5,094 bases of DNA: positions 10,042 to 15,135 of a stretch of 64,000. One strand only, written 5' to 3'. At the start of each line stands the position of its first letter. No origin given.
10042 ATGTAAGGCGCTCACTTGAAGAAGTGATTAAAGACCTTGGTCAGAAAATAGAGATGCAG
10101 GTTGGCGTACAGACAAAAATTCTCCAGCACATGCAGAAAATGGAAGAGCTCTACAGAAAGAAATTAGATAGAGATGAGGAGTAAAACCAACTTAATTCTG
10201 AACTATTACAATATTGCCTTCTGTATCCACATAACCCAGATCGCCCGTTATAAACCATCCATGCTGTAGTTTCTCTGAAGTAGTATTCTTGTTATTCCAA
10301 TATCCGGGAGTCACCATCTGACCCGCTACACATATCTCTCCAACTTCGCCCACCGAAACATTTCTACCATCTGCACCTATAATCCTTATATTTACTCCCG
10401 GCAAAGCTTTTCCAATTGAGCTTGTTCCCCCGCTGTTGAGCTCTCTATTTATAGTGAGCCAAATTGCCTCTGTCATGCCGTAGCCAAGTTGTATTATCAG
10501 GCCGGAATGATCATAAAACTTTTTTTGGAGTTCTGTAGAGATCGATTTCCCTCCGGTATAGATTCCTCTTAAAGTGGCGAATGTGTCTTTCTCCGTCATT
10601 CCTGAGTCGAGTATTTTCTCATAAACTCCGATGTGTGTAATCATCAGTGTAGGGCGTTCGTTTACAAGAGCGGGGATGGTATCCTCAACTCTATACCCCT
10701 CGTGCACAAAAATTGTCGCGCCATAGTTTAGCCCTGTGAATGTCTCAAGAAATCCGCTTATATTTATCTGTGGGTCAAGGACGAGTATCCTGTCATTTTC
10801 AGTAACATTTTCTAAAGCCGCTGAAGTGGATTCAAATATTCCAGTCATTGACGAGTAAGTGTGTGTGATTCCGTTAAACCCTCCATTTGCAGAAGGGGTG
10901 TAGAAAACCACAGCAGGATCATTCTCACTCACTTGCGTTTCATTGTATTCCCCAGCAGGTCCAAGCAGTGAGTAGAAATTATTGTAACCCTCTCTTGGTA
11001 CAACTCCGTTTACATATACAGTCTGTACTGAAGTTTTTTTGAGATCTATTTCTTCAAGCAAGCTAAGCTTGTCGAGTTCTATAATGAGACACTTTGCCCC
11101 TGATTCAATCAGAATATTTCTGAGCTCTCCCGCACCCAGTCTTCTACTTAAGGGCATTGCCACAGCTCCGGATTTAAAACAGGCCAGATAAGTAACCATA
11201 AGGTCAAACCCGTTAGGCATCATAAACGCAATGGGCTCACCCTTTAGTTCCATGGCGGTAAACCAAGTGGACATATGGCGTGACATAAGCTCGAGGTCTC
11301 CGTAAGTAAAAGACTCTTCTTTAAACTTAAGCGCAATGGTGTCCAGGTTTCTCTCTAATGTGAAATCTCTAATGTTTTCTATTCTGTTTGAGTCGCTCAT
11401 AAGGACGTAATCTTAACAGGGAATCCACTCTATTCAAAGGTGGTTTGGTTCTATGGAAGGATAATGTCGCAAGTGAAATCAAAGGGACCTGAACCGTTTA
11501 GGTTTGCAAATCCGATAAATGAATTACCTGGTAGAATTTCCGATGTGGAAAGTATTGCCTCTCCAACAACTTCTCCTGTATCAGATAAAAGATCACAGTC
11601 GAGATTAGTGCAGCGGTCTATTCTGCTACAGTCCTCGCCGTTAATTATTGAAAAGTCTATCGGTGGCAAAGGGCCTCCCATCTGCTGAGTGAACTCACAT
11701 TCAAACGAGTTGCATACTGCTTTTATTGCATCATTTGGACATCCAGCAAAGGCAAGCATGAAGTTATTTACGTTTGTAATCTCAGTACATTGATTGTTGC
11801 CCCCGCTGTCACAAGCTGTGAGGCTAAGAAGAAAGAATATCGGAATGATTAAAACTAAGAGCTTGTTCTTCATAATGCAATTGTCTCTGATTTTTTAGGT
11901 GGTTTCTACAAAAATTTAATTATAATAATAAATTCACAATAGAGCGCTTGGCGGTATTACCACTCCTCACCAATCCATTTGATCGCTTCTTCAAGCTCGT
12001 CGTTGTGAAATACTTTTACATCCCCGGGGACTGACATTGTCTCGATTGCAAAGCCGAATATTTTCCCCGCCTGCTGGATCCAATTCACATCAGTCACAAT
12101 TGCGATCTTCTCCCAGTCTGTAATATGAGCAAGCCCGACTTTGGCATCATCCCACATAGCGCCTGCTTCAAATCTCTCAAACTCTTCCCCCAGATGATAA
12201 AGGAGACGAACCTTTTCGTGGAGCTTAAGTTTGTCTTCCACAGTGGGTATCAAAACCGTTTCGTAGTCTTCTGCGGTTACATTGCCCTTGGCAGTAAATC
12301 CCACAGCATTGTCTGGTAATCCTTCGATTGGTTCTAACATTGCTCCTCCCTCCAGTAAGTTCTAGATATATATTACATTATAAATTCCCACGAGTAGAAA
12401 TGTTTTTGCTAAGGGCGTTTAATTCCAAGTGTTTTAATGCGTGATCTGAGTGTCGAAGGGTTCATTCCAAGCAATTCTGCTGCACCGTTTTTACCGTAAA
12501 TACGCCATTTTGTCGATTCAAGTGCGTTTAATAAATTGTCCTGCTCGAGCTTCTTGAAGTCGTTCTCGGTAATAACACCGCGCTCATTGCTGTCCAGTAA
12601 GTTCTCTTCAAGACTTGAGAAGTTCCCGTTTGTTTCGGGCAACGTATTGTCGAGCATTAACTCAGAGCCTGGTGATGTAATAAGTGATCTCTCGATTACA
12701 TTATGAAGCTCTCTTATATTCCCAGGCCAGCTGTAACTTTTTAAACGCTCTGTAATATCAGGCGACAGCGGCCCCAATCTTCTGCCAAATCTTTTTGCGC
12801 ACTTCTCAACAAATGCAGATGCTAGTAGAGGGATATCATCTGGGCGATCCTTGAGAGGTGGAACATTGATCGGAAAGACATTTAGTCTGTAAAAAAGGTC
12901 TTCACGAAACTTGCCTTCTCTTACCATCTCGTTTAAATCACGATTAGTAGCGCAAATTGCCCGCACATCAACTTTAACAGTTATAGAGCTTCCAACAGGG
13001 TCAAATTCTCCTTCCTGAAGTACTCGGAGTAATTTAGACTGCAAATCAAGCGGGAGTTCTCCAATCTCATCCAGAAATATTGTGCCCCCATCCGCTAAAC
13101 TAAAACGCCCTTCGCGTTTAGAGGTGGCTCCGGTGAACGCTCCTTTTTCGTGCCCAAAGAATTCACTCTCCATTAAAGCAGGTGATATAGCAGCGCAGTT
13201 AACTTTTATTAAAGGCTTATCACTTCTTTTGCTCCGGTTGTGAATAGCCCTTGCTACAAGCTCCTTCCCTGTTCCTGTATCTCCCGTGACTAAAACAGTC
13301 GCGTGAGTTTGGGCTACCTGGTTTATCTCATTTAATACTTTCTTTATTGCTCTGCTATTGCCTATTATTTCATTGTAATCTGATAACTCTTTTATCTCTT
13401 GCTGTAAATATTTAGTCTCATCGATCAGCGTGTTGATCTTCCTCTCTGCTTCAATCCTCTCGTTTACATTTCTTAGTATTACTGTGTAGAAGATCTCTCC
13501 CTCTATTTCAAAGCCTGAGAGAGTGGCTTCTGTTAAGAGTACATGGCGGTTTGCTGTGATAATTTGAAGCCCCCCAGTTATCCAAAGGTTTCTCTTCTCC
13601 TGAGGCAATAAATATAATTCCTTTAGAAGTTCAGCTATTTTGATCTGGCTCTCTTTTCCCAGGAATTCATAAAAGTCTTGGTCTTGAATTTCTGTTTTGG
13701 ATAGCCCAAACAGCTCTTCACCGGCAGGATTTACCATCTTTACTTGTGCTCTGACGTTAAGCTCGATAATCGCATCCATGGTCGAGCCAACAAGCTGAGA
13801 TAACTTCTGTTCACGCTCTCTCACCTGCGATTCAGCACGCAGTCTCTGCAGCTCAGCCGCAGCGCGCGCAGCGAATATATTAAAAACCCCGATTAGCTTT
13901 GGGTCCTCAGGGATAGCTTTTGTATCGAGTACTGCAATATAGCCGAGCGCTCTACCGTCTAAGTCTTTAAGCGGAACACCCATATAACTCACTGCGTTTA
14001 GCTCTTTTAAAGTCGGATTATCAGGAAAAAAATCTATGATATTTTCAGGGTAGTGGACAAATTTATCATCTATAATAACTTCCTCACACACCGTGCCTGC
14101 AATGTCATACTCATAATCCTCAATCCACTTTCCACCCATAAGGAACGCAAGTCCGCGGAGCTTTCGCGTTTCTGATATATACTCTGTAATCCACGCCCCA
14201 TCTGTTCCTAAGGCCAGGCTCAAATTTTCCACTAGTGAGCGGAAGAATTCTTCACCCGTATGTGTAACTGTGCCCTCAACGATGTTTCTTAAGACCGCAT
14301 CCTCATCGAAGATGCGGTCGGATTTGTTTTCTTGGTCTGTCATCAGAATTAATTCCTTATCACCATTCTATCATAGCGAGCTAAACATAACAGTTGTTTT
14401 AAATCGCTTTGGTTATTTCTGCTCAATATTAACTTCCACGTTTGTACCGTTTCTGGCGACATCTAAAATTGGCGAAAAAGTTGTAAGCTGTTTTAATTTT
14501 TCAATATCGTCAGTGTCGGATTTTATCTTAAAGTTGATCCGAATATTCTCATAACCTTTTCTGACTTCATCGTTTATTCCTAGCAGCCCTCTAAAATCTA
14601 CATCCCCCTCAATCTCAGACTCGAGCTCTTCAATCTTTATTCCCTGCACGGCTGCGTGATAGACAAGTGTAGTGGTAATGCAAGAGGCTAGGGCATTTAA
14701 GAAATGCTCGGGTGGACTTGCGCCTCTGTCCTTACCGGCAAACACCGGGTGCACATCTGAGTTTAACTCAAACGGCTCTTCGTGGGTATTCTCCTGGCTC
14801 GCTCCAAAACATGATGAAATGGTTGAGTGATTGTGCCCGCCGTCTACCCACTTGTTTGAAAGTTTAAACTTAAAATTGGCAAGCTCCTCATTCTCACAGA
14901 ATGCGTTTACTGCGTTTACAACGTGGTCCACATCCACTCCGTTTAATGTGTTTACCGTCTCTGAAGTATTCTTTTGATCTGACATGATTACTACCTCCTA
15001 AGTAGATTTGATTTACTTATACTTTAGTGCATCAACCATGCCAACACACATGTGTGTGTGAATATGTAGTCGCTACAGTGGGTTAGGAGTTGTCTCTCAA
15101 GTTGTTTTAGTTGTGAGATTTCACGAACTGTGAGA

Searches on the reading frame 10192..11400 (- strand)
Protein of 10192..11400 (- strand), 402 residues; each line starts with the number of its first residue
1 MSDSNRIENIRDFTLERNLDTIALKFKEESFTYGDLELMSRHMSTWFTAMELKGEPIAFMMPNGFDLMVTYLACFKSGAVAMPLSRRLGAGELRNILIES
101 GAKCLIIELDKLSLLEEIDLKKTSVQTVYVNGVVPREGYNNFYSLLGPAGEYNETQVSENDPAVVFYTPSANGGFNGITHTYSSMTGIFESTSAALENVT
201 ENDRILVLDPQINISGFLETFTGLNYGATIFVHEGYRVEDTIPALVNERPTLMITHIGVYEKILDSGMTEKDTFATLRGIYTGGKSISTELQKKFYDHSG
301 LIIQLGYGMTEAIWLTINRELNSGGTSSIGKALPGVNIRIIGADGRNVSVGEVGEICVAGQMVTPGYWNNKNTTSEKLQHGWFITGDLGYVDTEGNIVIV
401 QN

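Call 72: search_protein_families(library=pfam, proteins=[window:10192-11400:-], max_evalue=0.00001)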
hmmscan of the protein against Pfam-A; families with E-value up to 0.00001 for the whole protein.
window:10192-11400:- (402 aa): 1 family
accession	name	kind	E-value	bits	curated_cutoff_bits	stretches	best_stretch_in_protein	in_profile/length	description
PF00501.34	AMP-binding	-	2.1e-54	185.3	29.9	1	16-368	6-384/384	AMP-binding enzyme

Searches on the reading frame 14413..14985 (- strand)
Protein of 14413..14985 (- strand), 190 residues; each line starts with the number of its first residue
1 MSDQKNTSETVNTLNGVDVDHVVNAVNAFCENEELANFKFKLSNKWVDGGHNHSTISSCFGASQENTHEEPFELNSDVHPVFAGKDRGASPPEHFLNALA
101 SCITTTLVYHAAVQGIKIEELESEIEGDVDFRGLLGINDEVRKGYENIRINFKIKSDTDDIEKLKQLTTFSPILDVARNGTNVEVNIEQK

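Call 72: search_protein_families(library=pfam, proteins=[window:14413-14985:-], max_evalue=0.00001)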
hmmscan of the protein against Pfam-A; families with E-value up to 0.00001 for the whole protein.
window:14413-14985:- (190 aa): 1 family
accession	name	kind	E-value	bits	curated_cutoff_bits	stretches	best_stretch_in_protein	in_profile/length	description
PF02566.24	OsmC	-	2.1e-14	54.1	27.5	1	84-185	1-99/100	OsmC-like protein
